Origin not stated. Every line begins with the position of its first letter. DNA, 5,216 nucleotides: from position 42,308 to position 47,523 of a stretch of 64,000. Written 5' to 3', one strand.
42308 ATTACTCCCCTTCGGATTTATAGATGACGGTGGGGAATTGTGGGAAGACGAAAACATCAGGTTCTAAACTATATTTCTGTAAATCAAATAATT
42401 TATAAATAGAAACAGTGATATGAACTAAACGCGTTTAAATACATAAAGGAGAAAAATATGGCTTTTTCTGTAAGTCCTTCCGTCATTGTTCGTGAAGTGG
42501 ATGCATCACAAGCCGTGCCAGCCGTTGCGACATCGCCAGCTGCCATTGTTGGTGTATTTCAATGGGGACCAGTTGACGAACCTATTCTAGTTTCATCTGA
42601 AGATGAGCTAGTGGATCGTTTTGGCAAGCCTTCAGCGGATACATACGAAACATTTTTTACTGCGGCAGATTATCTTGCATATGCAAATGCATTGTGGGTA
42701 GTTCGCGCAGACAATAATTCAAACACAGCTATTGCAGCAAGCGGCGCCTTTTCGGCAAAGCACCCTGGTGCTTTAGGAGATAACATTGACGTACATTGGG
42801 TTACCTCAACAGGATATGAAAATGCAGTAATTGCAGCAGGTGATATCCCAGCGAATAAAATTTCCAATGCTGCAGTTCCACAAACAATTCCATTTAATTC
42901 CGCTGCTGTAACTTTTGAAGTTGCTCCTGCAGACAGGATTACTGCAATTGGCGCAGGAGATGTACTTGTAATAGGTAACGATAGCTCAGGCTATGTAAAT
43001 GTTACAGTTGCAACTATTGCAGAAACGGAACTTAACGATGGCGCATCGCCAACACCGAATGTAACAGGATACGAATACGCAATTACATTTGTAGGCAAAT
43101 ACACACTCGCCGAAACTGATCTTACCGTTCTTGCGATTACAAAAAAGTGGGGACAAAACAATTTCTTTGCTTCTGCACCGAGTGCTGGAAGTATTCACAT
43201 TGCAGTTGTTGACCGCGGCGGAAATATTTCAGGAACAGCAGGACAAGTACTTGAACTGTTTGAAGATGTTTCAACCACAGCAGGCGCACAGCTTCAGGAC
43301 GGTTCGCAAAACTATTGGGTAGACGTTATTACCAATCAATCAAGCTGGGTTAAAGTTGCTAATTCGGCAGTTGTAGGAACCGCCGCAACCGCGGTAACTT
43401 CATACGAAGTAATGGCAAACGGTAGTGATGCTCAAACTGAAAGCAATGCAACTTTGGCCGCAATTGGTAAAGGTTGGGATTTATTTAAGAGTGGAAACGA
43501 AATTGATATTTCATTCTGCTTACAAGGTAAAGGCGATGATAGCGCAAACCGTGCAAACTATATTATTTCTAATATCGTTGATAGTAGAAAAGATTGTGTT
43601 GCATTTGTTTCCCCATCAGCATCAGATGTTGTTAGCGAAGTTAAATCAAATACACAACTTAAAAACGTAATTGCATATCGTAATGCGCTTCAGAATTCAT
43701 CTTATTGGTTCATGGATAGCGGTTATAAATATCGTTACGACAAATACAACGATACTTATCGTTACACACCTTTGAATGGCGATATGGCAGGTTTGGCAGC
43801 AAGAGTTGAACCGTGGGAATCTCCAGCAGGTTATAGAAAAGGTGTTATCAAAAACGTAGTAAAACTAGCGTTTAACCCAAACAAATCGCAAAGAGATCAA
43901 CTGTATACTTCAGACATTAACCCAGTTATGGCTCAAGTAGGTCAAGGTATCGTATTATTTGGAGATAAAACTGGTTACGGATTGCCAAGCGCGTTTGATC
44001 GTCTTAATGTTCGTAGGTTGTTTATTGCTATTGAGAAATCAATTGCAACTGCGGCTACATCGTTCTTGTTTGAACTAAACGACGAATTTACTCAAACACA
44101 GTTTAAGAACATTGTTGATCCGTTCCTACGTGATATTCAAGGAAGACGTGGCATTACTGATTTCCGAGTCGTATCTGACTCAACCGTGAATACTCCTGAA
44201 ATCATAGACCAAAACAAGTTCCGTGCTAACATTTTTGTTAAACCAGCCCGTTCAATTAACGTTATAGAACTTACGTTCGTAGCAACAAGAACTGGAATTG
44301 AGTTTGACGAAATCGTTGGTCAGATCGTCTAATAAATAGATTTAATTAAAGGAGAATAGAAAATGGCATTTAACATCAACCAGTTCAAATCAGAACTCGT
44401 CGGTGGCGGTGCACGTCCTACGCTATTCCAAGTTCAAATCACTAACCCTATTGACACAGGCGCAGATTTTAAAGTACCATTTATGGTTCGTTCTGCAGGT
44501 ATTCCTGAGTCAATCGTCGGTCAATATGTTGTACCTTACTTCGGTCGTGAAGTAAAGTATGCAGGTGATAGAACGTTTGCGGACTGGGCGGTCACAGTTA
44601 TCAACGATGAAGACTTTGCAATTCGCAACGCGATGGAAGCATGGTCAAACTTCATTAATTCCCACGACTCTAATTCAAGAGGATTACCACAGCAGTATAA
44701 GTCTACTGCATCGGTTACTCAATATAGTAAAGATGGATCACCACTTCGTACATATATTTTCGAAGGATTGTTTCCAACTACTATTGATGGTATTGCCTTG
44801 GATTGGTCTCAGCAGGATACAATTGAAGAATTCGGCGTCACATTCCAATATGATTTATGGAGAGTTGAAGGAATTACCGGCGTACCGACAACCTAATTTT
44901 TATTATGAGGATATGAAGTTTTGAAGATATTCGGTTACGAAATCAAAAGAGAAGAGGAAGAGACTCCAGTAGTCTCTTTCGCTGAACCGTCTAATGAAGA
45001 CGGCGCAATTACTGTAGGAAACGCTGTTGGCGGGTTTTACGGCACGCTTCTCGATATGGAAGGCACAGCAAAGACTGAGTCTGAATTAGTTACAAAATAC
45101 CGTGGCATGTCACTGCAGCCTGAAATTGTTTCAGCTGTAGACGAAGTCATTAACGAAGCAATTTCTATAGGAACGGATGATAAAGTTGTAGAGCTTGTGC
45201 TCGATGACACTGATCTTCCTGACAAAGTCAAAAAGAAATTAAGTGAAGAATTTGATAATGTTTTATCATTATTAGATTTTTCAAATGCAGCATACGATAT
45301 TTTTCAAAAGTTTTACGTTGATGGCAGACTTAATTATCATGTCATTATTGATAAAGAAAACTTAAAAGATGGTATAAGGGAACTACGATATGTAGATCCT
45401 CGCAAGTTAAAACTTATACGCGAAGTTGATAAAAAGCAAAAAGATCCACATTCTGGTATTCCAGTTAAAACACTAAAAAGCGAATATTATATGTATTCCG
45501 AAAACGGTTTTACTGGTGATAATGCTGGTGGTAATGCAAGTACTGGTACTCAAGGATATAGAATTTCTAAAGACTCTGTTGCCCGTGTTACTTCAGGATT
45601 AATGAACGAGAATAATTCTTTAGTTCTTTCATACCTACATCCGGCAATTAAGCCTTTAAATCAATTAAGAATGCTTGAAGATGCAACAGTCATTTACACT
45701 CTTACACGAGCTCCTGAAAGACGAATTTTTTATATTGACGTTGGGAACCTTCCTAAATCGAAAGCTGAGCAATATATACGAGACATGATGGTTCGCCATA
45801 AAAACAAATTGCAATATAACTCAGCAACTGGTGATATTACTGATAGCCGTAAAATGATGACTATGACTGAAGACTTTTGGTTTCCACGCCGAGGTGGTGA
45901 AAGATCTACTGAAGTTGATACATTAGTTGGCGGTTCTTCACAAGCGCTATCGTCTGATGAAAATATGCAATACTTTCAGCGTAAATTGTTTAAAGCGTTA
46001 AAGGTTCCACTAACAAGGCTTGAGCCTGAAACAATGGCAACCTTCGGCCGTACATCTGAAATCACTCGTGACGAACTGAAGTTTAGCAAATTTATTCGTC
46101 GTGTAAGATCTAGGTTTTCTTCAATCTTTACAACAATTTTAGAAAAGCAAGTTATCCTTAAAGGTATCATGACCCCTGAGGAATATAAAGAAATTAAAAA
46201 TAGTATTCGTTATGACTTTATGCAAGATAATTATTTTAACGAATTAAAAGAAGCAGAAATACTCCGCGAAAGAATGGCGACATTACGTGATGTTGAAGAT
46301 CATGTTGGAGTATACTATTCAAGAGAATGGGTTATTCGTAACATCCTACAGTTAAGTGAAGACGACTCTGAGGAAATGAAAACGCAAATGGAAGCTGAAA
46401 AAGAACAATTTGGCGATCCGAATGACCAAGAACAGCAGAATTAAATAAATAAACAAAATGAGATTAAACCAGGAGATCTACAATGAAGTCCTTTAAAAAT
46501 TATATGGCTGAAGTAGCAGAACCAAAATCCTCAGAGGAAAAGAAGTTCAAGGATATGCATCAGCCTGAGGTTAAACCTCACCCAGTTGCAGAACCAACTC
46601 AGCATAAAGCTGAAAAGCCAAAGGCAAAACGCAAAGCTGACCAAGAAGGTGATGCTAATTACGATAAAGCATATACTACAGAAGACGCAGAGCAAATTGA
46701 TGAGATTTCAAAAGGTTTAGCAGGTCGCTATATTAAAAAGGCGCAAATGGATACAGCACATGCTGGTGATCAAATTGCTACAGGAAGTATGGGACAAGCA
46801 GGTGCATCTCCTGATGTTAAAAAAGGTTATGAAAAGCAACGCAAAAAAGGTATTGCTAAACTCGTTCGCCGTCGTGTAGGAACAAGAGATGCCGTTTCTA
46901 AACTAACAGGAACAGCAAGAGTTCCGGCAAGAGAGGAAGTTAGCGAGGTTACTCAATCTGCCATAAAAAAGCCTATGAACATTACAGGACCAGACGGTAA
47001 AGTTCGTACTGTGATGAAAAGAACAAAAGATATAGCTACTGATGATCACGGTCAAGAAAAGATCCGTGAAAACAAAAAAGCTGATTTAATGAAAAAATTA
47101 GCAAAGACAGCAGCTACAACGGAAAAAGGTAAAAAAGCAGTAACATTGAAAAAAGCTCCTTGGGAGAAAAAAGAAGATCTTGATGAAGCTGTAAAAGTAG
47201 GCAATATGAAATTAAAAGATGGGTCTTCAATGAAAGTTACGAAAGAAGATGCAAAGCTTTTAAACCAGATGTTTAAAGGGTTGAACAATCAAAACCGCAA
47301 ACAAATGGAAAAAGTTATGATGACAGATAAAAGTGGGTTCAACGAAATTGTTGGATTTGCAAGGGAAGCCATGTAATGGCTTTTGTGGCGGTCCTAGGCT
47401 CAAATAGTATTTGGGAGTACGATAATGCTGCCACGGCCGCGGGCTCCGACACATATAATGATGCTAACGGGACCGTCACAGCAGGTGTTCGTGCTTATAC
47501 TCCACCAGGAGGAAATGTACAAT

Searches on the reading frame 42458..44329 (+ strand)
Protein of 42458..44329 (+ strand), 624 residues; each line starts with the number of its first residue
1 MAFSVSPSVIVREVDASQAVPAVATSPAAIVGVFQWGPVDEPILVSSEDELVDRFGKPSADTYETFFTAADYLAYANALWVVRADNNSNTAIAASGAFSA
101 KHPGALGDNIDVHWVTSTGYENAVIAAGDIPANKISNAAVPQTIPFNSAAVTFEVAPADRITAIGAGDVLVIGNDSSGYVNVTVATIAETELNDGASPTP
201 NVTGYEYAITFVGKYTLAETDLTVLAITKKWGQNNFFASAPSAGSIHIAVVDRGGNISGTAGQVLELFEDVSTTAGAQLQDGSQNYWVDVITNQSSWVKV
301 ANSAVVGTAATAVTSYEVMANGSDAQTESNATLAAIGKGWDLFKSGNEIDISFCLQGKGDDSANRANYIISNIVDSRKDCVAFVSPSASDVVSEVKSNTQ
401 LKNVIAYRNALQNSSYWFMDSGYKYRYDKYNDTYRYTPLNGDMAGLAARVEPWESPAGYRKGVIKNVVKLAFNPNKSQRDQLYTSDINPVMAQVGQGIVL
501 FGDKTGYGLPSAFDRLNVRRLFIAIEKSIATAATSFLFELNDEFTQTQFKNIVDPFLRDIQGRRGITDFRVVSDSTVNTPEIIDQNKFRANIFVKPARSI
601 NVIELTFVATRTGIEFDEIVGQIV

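Call 14: search_protein_families(library=phrogs, proteins=[window:42458-44329:+], max_evalue=0.00001)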
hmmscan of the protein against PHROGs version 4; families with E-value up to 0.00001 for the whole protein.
window:42458-44329:+ (624 aa): 6 families
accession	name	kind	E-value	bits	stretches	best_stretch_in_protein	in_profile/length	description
phrog_23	-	tail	8.7e-114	382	1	2-622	21-475/496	tail sheath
phrog_10581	-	tail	1.1e-38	134.1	1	450-606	740-906/915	tail sheath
phrog_38392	-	tail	8.7e-15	55.7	1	5-99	6-99/329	tail sheath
phrog_20545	-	tail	3.5e-13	50.2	1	1-90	18-107/538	tail sheath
phrog_34521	-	tail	4.1e-10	39.2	1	452-586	790-927/962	tail sheath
phrog_19666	-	tail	5.3e-07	29.4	1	270-567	644-944/985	tail sheath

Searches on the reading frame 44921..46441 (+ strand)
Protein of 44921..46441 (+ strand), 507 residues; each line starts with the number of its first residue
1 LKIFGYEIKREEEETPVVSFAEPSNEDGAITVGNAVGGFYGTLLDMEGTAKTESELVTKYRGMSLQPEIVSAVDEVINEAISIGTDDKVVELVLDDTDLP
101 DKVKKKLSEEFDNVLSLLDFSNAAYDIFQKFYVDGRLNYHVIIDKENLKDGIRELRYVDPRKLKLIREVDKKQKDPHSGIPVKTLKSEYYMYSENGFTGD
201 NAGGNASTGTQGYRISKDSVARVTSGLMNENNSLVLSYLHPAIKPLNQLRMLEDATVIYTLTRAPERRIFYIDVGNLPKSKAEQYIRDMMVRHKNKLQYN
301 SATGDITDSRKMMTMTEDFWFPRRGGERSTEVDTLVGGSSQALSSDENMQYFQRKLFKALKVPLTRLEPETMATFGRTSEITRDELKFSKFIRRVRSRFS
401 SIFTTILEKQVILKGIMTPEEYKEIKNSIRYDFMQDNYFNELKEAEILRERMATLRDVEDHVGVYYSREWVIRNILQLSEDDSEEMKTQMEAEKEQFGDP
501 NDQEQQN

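Call 14: search_protein_families(library=phrogs, proteins=[window:44921-46441:+], max_evalue=0.00001)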
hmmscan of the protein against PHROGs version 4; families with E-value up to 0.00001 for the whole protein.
window:44921-46441:+ (507 aa): 1 family
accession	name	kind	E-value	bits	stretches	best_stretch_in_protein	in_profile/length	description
phrog_213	-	head and packaging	8.4e-183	609.7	1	1-506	3-510/528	portal protein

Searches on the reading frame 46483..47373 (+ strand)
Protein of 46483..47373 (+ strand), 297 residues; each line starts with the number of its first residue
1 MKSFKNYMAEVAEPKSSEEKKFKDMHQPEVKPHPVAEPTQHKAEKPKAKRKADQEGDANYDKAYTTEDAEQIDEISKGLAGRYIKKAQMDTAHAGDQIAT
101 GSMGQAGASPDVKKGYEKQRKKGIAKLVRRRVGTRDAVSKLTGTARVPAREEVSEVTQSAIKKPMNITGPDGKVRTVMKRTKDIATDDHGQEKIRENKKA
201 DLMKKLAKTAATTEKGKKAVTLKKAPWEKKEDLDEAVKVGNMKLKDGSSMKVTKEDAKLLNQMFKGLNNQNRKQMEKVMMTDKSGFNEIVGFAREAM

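Call 14: search_protein_families(library=phrogs, proteins=[window:46483-47373:+], max_evalue=0.00001)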
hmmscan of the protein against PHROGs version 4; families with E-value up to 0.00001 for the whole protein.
window:46483-47373:+ (297 aa): 1 family
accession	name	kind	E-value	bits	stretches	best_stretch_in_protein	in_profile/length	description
phrog_26626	-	unknown function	5.2e-08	34.1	0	1-75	1-69/135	-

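Call 24: search_protein_families(library=pfam, proteins=[window:46483-47373:+], max_evalue=0.01)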
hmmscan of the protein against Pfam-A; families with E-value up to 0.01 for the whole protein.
window:46483-47373:+ (297 aa): 0 families
